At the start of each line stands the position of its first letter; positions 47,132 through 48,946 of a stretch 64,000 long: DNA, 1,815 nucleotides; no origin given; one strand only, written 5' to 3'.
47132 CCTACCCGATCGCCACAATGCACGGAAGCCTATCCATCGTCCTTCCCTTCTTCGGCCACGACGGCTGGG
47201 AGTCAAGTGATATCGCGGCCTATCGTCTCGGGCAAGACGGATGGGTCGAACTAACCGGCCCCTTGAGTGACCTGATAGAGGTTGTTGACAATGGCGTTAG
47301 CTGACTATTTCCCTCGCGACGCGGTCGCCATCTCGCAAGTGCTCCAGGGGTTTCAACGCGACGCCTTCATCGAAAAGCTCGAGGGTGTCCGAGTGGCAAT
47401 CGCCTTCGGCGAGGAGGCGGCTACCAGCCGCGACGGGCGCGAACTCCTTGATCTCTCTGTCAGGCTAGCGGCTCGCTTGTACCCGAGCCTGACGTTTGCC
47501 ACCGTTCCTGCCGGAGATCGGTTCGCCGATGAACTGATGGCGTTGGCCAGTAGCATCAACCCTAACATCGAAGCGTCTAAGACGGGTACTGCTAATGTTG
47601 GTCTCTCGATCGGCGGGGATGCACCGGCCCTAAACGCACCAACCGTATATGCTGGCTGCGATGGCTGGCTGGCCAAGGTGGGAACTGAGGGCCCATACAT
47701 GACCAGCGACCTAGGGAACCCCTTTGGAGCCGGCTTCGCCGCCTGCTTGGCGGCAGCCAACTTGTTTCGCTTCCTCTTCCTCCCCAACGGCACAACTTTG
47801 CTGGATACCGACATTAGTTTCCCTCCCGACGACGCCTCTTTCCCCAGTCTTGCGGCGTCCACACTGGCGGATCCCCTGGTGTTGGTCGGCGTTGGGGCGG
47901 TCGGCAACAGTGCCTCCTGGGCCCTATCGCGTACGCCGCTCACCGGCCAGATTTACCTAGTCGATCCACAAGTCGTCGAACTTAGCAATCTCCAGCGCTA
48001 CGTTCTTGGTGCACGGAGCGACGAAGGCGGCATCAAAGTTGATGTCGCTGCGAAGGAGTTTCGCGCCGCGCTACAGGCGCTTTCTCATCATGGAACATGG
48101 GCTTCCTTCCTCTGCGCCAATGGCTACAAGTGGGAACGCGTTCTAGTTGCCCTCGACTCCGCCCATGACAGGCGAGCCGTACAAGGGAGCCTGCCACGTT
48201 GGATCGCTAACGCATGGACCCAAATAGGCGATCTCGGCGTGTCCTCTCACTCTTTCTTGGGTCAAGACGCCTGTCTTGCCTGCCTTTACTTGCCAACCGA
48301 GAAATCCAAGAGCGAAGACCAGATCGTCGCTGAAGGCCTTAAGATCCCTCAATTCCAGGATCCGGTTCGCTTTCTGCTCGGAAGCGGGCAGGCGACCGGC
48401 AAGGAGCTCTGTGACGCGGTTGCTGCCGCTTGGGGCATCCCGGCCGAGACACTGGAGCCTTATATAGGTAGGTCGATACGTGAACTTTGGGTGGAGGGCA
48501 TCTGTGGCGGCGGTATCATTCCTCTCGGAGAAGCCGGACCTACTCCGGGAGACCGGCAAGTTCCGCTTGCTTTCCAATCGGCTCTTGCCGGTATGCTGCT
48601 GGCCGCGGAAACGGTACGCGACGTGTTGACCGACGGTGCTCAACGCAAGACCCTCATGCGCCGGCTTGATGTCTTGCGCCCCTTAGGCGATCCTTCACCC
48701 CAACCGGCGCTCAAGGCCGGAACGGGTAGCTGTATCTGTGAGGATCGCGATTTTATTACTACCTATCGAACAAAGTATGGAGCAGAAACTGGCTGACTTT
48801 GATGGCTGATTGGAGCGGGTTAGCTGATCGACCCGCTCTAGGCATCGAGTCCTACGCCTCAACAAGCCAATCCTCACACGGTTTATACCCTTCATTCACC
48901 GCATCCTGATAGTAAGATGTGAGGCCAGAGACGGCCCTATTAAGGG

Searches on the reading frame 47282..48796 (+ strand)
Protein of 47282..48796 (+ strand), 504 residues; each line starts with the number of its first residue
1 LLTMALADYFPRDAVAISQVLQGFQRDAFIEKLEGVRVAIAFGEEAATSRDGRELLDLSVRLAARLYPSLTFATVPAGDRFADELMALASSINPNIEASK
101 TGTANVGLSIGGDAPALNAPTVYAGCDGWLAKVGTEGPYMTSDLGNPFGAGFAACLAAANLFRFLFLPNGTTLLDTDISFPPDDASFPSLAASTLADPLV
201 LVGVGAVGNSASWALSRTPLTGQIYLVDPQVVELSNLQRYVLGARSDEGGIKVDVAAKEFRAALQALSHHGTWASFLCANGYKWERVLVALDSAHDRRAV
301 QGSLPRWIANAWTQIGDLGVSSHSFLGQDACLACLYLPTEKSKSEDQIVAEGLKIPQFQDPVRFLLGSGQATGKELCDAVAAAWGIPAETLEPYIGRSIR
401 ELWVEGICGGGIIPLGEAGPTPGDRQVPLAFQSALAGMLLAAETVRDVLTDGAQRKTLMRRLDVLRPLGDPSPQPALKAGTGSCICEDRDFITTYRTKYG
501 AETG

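Call 88: search_protein_families(library=padloc, proteins=[window:47282-48796:+], max_evalue=0.001)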
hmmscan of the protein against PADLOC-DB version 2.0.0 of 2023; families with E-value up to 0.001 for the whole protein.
window:47282-48796:+ (504 aa): 13 families
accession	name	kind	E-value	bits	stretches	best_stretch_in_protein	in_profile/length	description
PDLC03847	BilD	-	4.2e-15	53.4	1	30-260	29-276/453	-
PDLC00837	E1-E2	-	4.2e-07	27.1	1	199-339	328-483/593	E1-E2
PDLC00832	E1-E2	-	4.2e-07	26.5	1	198-261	340-401/588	E1-E2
PDLC00836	E1-E2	-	9.3e-06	22.5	1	198-246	343-390/602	E1-E2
PDLC00851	E1-E2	-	1.5e-05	22.1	1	199-246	243-289/491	E1-E2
PDLC00829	E1-E2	-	4.5e-05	20.7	1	199-261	174-234/426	E1-E2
PDLC00828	E1-E2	-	5.1e-05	20.7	1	199-259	178-236/431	E1-E2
PDLC00856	E1-E2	-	0.00016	18.3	1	199-264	325-388/573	E1-E2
PDLC00854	E1-E2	-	0.00029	17.8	1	199-267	364-434/605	E1-E2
PDLC00839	E1-E2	-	0.00052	16.4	1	199-245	373-418/602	E1-E2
PDLC00840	E1-E2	-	0.00074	16.7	0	200-265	217-280/458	E1-E2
PDLC00846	E1-E2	-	0.00087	16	0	194-256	315-377/587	E1-E2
PDLC00843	E1-E2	-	0.0009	15.9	0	199-244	321-365/575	E1-E2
